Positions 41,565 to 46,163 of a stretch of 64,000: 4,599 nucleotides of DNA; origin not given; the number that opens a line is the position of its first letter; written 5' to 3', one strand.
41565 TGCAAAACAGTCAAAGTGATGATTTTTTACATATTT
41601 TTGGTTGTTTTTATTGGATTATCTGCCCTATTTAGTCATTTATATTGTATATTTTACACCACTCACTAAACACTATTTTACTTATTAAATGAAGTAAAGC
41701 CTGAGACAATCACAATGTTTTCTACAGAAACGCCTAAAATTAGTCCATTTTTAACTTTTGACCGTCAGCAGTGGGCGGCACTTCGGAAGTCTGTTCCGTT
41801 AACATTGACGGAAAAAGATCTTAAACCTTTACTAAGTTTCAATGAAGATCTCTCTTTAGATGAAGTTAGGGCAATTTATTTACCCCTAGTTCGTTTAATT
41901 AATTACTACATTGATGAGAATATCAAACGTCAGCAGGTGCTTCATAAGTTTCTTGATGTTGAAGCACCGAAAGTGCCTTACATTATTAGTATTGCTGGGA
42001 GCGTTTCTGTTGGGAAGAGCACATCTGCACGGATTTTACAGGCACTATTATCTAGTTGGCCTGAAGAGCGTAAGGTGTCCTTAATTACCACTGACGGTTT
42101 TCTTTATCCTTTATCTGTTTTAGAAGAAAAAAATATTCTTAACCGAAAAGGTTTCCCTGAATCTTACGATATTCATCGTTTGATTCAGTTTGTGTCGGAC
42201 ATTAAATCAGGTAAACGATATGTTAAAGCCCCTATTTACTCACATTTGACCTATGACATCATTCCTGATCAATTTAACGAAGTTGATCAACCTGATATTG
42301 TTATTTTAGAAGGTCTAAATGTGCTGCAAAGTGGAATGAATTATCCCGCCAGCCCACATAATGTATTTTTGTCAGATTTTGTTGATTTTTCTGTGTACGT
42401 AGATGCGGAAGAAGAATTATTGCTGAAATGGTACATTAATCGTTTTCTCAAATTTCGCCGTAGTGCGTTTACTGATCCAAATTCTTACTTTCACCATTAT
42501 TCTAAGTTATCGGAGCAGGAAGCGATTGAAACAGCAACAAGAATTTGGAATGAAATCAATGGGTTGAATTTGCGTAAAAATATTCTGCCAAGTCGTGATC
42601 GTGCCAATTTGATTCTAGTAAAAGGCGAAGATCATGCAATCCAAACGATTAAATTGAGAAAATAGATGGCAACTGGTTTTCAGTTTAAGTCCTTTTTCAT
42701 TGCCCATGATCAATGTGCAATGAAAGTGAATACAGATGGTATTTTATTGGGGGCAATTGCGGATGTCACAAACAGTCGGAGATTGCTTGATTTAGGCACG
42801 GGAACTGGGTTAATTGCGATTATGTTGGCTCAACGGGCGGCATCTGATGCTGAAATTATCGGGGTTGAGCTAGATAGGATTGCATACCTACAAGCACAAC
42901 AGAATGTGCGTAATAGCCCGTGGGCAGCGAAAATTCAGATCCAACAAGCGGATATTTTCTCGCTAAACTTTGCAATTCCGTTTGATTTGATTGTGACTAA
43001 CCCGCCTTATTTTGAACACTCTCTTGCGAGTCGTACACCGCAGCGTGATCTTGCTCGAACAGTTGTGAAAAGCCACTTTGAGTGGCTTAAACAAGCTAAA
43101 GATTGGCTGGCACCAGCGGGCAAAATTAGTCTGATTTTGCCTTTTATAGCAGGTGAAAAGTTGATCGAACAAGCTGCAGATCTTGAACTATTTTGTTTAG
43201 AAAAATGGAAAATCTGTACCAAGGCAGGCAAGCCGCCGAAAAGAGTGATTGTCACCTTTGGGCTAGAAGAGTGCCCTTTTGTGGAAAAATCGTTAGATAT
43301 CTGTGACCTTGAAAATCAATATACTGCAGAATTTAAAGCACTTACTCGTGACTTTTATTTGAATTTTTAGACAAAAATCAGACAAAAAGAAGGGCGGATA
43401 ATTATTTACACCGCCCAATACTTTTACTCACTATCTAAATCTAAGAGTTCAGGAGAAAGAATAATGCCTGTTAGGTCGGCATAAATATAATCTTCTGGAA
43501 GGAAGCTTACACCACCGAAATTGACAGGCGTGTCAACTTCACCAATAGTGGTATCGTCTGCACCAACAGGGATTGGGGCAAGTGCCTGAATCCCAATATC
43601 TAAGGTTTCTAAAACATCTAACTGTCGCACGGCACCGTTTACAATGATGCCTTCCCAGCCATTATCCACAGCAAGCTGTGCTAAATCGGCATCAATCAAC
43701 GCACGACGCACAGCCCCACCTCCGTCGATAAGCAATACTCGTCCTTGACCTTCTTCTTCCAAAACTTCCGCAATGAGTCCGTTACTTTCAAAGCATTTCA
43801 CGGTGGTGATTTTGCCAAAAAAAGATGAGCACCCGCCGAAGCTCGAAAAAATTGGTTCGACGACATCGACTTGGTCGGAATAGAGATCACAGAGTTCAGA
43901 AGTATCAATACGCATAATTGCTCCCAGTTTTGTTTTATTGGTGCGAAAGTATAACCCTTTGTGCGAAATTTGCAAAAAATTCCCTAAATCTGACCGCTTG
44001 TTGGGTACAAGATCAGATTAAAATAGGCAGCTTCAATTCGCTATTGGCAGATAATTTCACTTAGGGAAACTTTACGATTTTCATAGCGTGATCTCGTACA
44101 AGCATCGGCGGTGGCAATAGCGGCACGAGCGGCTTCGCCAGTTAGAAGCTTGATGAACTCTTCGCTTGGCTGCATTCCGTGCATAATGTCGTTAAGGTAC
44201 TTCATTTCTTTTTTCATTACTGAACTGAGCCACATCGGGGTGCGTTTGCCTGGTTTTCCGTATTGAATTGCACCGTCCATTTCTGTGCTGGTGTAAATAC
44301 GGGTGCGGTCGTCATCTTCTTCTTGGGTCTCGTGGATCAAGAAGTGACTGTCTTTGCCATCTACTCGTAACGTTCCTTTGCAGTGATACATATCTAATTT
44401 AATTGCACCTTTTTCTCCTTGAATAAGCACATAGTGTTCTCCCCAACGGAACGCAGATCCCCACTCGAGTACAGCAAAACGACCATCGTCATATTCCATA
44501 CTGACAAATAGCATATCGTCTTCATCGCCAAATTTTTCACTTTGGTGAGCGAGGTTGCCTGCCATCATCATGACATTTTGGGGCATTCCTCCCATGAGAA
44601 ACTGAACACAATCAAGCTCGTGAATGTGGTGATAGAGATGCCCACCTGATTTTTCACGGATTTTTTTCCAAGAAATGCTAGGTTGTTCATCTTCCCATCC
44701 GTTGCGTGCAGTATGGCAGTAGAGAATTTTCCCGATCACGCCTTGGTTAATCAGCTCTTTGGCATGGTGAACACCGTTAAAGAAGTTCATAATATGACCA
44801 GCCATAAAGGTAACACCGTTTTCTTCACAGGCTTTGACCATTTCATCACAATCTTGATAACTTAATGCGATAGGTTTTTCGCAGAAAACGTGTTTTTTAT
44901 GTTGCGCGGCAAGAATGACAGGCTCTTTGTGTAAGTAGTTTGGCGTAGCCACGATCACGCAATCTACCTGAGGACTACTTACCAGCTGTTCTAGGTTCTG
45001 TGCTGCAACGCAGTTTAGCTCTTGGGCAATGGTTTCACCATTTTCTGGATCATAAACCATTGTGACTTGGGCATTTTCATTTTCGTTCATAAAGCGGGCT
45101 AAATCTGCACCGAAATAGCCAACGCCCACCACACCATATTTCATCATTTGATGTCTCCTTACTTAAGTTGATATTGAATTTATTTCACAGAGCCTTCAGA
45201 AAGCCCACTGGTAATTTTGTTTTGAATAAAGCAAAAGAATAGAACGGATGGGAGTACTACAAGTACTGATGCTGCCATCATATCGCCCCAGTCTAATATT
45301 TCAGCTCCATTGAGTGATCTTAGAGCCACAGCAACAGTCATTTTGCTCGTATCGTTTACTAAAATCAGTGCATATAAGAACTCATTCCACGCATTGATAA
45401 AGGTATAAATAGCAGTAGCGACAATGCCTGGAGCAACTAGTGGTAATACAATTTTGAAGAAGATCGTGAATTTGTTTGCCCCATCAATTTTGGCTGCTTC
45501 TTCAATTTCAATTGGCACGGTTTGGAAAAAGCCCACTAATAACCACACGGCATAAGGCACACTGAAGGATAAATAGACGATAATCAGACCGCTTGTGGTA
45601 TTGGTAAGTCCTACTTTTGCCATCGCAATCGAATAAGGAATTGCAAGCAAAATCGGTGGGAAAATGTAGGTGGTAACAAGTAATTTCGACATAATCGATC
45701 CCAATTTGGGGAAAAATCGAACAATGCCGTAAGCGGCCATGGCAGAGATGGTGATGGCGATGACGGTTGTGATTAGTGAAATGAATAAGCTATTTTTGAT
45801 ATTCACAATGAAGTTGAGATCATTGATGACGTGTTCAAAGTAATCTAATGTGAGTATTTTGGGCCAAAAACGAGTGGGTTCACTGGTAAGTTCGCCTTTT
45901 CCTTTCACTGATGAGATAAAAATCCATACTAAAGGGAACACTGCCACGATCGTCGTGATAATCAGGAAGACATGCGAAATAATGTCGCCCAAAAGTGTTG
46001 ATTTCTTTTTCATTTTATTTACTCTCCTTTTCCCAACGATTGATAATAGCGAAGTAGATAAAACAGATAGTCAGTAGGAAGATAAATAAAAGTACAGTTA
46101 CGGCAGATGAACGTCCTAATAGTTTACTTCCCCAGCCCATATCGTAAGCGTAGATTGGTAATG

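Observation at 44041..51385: Low-GC accessory island: GntR regulator + CUT1 ABC transporter + two paralogous Gfo/Idh/MocA oxidoreductases and no hydrolase/kinase – substrate unknown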

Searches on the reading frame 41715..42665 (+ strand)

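Call 64: search_protein_families(library=pfam, proteins=[window:41715-42665:+], max_evalue=0.00001)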
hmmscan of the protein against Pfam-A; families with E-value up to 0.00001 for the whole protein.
window:41715-42665:+ (316 aa): 1 family
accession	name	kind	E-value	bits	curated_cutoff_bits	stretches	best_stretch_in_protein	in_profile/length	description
PF00485.24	PRK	-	1.5e-13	51.5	22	1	90-245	1-151/196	Phosphoribulokinase / Uridine kinase family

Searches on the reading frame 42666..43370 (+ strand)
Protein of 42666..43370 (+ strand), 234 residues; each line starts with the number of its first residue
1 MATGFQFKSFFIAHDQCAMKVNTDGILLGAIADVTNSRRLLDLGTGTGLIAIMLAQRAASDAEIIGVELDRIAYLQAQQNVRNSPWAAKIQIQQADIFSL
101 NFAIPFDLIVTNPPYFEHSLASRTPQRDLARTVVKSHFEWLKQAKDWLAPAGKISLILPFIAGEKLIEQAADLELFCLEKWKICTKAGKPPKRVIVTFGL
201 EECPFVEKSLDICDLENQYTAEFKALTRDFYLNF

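Call 64: search_protein_families(library=pfam, proteins=[window:42666-43370:+], max_evalue=0.00001)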
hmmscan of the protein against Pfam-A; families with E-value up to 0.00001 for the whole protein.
window:42666-43370:+ (234 aa): 8 families
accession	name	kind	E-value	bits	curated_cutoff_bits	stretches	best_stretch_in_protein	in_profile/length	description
PF05175.20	MTS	-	2.7e-13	50.4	23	1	27-157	23-139/170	Methyltransferase small domain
PF13649.12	Methyltransf_25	-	3.4e-10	40.9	27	1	41-118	2-76/97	Methyltransferase domain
PF13847.12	Methyltransf_31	-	9.9e-10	38.7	27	1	38-112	5-81/145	Methyltransferase domain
PF01170.24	UPF0020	-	8e-09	35.9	22.3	1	56-137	71-152/197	RMKL-like, methyltransferase domain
PF01596.23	Methyltransf_3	-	9.5e-08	32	22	1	16-96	23-104/204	O-methyltransferase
PF08241.18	Methyltransf_11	-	4e-07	31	21.2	1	41-112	1-67/95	Methyltransferase domain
PF08242.18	Methyltransf_12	-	5.7e-07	30.6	30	1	41-127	1-79/98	Methyltransferase domain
PF06325.19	PrmA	-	6e-07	29.7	22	1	35-112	160-233/296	Ribosomal protein L11 methyltransferase (PrmA)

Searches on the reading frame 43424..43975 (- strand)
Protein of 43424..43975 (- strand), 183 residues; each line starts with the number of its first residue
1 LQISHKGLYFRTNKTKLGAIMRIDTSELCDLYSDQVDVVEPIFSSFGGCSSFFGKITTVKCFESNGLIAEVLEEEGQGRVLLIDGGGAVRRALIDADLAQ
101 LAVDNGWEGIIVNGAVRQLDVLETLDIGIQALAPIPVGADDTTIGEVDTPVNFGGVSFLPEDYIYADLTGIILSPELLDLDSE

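Call 5: search_protein_families(library=pfam, proteins=[window:43424-43975:-])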
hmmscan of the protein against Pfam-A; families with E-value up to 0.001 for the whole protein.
window:43424-43975:- (183 aa): 1 family
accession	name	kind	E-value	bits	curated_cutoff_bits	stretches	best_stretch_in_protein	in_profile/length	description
PF03737.21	RraA-like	-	1.4e-37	129.7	24.5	1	25-172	1-151/152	Aldolase/RraA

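Call 6: search_protein_families(library=ncbifam, proteins=[window:43424-43975:-])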
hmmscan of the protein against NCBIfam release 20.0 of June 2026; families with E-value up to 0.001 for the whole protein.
window:43424-43975:- (183 aa): 10 families
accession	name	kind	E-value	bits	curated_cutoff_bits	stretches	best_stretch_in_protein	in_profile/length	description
TIGR02998.1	RraA_entero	equivalog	8.5e-82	273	241.25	1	21-180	1-160/161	ribonuclease E activity regulator RraA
NF006875.0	PRK09372.1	equivalog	1.2e-69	233.2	136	1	21-179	1-159/161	ribonuclease E activity regulator RraA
TIGR01935.1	NOT-MenG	subfamily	8.9e-60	200.9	123.8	1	25-174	1-150/150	RraA family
NF009134.0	PRK12487.1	equivalog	7.7e-49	165.5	196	1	25-180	5-160/161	putative 4-hydroxy-4-methyl-2-oxoglutarate aldolase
NF004850.0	PRK06201.1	subfamily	5.5e-17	62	231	1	21-175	24-178/222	hypothetical protein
NF005442.0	PRK07028.1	equivalog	7.7e-13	47.8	593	1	20-175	233-386/430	bifunctional hexulose-6-phosphate synthase/ribonuclease regulator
NF006093.0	PRK08245.1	subfamily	2.4e-08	33.7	208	1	68-176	78-187/240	hypothetical protein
TIGR02798.1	ligK_PcmE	equivalog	1.5e-05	24.7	304.5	1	65-176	63-174/222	4-carboxy-4-hydroxy-2-oxoadipate aldolase/oxaloacetate decarboxylase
NF006731.0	PRK09262.1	equivalog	3.5e-05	23.4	179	1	53-175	56-179/229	4-carboxy-4-hydroxy-2-oxoadipate aldolase/oxaloacetate decarboxylase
NF009399.0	PRK12764.1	equivalog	4.9e-05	22.5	444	1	72-177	341-447/501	fumarylacetoacetate hydrolase family protein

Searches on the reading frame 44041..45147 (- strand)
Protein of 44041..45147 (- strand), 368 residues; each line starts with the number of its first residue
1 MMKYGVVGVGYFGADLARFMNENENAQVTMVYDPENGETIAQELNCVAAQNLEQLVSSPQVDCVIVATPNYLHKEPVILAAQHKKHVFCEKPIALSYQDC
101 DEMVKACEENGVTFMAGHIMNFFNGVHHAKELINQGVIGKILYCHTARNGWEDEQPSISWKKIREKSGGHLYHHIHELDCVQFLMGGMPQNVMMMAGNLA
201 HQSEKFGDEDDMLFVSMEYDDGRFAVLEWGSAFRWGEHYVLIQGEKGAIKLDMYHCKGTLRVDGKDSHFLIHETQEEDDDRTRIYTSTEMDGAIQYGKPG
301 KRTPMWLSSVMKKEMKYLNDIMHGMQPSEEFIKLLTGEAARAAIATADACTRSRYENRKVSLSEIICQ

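Call 5: search_protein_families(library=pfam, proteins=[window:44041-45147:-])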
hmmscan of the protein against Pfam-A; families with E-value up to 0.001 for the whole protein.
window:44041-45147:- (368 aa): 5 families
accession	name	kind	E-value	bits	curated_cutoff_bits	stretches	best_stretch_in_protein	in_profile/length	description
PF02894.22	GFO_IDH_MocA_C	-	3e-53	181.3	22.9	1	130-362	1-218/218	Oxidoreductase family, C-terminal alpha/beta domain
PF01408.29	GFO_IDH_MocA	-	1e-32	113.8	24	1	2-118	1-120/120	Oxidoreductase family, NAD-binding Rossmann fold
PF22725.1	GFO_IDH_MocA_C3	-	6.3e-20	71.9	27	1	127-249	2-123/124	GFO/IDH/MocA C-terminal domain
PF03447.22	NAD_binding_3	-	0.00078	20.6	24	0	8-114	1-113/116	Homoserine dehydrogenase, NAD binding domain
PF01118.30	Semialdhyde_dh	-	0.001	19.9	26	0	5-87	3-93/121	Semialdehyde dehydrogenase, NAD binding domain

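Call 6: search_protein_families(library=ncbifam, proteins=[window:44041-45147:-])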
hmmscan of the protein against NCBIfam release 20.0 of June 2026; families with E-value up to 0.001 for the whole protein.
window:44041-45147:- (368 aa): 11 families
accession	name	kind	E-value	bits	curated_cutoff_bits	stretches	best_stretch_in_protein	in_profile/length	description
TIGR04380.1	myo_inos_iolG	equivalog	1.8e-38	132.2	355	1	1-263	1-264/330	inositol 2-dehydrogenase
NF040723.1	UDP-GlcNAcDh_Arch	equivalog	4.9e-29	101.8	450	1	2-251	1-237/302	UDP-N-acetylglucosamine 3-dehydrogenase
NF041392.1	XylDh_Gfo6_Halo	equivalog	3.5e-25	88.5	350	1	2-278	17-303/350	D-xylose 1-dehydrogenase Gfo6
NF052479.1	LevoglcsnDh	equivalog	1.6e-20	73.2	650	1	49-199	62-216/386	levoglucosan dehydrogenase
NF052679.1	InsChiInosDhIolG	equivalog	1.3e-16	60.6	540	1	2-253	3-252/343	bifunctional inositol 2-dehydrogenase/D-chiro-inositol 1-dehydrogenase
NF008607.0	PRK11579.1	subfamily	5.6e-10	38.7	330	1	2-204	5-207/346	oxidoreductase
NF058561.1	BT_2158_fam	equivalog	1.1e-09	37.5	750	1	59-151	95-189/487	glycoside 3-dehydrogenase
NF058563.1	BT_2159_fam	equivalog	3.3e-08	32.9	650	1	3-142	2-144/350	disaccharide 3-dehydrogenase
NF007574.0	PRK10206.1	equivalog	4e-06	26.1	352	1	29-195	32-196/345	oxidoreductase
NF009830.0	PRK13304.1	equivalog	5.9e-05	22.7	267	1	1-88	1-89/265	aspartate dehydrogenase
NF006409.0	PRK08655.1-3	equivalog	0.00018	21.2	310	1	5-70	4-67/290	prephenate dehydrogenase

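Call 9: search_solved_structures(query=window:44041-45147:-, max_evalue=0.00001)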
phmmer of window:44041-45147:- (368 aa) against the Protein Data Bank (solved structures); distinct sequences matched with E-value up to 0.00001: 69 (the best 60 are shown).
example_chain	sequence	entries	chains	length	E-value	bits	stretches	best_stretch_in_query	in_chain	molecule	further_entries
6z3b_A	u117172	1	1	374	2.7e-190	635.3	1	3-366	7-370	Gfo/Idh/MocA family oxidoreductase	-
6z3c_AAA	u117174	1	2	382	3e-190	635.2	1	3-366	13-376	Gfo/Idh/MocA family oxidoreductase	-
6z3b_B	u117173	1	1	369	3.4e-190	635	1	3-366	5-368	Gfo/Idh/MocA family oxidoreductase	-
6o15_A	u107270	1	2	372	2.5e-172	576.2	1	1-366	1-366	Uncharacterized oxidoreductase YjhC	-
7wzd_A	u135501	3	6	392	3.6e-23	85.4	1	2-199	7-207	4,5-dihydroxyphthalate dehydrogenase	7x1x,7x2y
3ezy_A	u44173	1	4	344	2.5e-21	79.4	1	2-253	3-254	Dehydrogenase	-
5a02_A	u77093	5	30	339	2.3e-20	76.3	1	3-252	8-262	ALDOSE-ALDOSE OXIDOREDUCTASE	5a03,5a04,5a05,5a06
2glx_A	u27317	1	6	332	2e-18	69.8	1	34-244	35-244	1,5-anhydro-D-fructose reductase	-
3moi_A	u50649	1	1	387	6.3e-18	68.2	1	2-230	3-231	Probable dehydrogenase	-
3cea_A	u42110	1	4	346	7e-18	68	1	4-251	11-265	Myo-inositol 2-dehydrogenase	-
4hkt_A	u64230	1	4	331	7.2e-18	68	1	2-251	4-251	Inositol 2-dehydrogenase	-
4fb5_A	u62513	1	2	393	8.5e-18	67.8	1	50-253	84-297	Probable oxidoreductase protein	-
1evj_A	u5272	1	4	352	1.5e-17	67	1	49-252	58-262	GLUCOSE-FRUCTOSE OXIDOREDUCTASE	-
1ofg_A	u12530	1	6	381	1.9e-17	66.7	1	49-252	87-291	GLUCOSE-FRUCTOSE OXIDOREDUCTASE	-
1ryd_A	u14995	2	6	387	1.9e-17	66.6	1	49-252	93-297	glucose-fructose oxidoreductase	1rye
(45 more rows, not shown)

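Call 20: search_solved_structures(query=window:44041-45147:-, max_evalue=1e-100, show_alignments=4)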
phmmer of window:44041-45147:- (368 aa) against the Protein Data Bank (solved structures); distinct sequences matched with E-value up to 1e-100: 4.
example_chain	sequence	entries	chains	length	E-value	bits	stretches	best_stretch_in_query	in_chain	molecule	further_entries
6z3b_A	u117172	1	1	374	2.7e-190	635.3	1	3-366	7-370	Gfo/Idh/MocA family oxidoreductase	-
6z3c_AAA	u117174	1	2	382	3e-190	635.2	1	3-366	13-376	Gfo/Idh/MocA family oxidoreductase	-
6z3b_B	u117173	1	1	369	3.4e-190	635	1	3-366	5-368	Gfo/Idh/MocA family oxidoreductase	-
6o15_A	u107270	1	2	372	2.5e-172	576.2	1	1-366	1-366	Uncharacterized oxidoreductase YjhC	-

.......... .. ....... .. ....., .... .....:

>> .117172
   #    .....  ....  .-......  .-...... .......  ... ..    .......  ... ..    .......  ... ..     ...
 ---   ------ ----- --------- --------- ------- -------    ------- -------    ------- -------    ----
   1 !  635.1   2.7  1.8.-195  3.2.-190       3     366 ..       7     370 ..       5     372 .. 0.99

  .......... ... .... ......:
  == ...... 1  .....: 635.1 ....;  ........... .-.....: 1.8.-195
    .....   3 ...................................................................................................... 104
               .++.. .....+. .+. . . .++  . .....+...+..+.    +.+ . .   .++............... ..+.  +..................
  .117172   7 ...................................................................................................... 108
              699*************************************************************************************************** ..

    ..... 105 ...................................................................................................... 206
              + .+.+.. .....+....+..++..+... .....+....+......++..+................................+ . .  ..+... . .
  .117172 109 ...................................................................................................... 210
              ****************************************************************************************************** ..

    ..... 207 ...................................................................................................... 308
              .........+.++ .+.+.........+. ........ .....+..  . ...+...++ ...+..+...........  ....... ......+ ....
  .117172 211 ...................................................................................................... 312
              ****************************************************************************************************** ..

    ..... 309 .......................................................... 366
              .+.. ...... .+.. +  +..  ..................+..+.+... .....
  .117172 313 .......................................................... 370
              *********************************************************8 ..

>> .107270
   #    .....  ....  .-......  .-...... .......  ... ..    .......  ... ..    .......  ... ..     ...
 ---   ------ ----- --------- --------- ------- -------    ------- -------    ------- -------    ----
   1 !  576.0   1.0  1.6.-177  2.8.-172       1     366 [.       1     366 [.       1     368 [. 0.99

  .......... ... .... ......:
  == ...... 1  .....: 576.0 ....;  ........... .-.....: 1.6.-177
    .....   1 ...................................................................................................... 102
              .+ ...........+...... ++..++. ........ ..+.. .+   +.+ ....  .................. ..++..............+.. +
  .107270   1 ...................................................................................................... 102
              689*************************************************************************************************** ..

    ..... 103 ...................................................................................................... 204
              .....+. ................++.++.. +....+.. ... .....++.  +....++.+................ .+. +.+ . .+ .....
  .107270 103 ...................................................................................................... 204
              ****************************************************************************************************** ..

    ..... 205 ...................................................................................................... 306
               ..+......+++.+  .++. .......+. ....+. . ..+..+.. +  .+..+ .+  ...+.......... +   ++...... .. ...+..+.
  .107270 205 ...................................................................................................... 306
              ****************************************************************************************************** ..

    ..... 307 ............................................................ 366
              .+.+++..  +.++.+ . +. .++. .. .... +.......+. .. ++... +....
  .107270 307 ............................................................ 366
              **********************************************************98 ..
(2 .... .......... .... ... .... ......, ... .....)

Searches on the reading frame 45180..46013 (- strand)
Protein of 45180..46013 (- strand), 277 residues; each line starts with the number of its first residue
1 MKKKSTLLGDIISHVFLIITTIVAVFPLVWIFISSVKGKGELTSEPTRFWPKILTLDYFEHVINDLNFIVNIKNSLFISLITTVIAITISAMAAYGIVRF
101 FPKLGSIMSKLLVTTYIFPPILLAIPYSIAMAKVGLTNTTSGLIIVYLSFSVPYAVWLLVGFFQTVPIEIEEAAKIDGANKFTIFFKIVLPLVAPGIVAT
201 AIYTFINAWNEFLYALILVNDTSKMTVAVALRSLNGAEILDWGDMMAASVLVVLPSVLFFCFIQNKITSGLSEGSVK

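Call 5: search_protein_families(library=pfam, proteins=[window:45180-46013:-])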
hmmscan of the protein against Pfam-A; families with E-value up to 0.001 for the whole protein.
window:45180-46013:- (277 aa): 1 family
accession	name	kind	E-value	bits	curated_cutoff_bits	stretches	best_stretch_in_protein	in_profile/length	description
PF00528.27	BPD_transp_1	-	5.6e-19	69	26.4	1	86-264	1-175/184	Binding-protein-dependent transport system inner membrane component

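Call 6: search_protein_families(library=ncbifam, proteins=[window:45180-46013:-])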
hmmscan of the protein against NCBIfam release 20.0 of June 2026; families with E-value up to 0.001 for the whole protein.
window:45180-46013:- (277 aa): 24 families
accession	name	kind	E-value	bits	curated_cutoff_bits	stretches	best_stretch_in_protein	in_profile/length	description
NF040932.1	ABC_arch_GlcU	equivalog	2.2e-39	135.7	340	1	11-271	3-264/272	glucose ABC transporter permease GlcU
NF008210.0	PRK10973.1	equivalog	3.2e-29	102.5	297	1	10-273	9-278/281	sn-glycerol-3-phosphate ABC transporter permease UgpE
NF008231.0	PRK10998.1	equivalog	1e-28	100.8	261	1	3-277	6-295/296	maltose ABC transporter permease MalG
TIGR01581.1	Mo_ABC_porter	hypoth_equivalog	4.6e-16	59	210.3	1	59-233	10-196/225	ABC transporter permease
NF007047.0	PRK09500.1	equivalog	5.1e-15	55.8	326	1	15-207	9-195/257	spermidine/putrescine ABC transporter permease PotC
TIGR02141.1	modB_ABC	equivalog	1.5e-12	47.6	182.6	1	75-260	3-199/208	molybdate ABC transporter permease subunit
NF043073.1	MMSYN1_0195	equivalog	4e-12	45.1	1250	1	15-213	9-200/1021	spermidine/putrescine ABC transporter permease/substrate-binding protein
NF011624.0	PRK15050.1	equivalog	4.2e-12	45.8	247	1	15-261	30-281/297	2-aminoethylphosphonate ABC transporter permease subunit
TIGR03262.1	PhnU2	equivalog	1.4e-10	40.5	593.25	1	17-261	11-251/546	putative 2-aminoethylphosphonate ABC transporter permease subunit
NF006939.0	PRK09421.1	equivalog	9.9e-10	38.2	262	1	71-232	11-187/230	molybdate ABC transporter permease subunit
NF008232.0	PRK10999.1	equivalog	1.2e-09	37.5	392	1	142-225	377-460/520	maltose ABC transporter permease MalF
NF040839.1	tungstate_WtpB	equivalog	1.4e-09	37.9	340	1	58-220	32-205/251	tungstate ABC transporter permease WtpB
NF007044.0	PRK09497.1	equivalog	1.5e-09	37.8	348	1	18-263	11-273/285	spermidine/putrescine ABC transporter permease PotB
TIGR03226.1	PhnU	equivalog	4.4e-08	32.9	283.45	1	137-258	176-296/311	2-aminoethylphosphonate ABC transporter permease subunit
TIGR02139.1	permease_CysT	equivalog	1.1e-07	31.7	246.1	1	59-263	39-255/265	sulfate ABC transporter permease subunit CysT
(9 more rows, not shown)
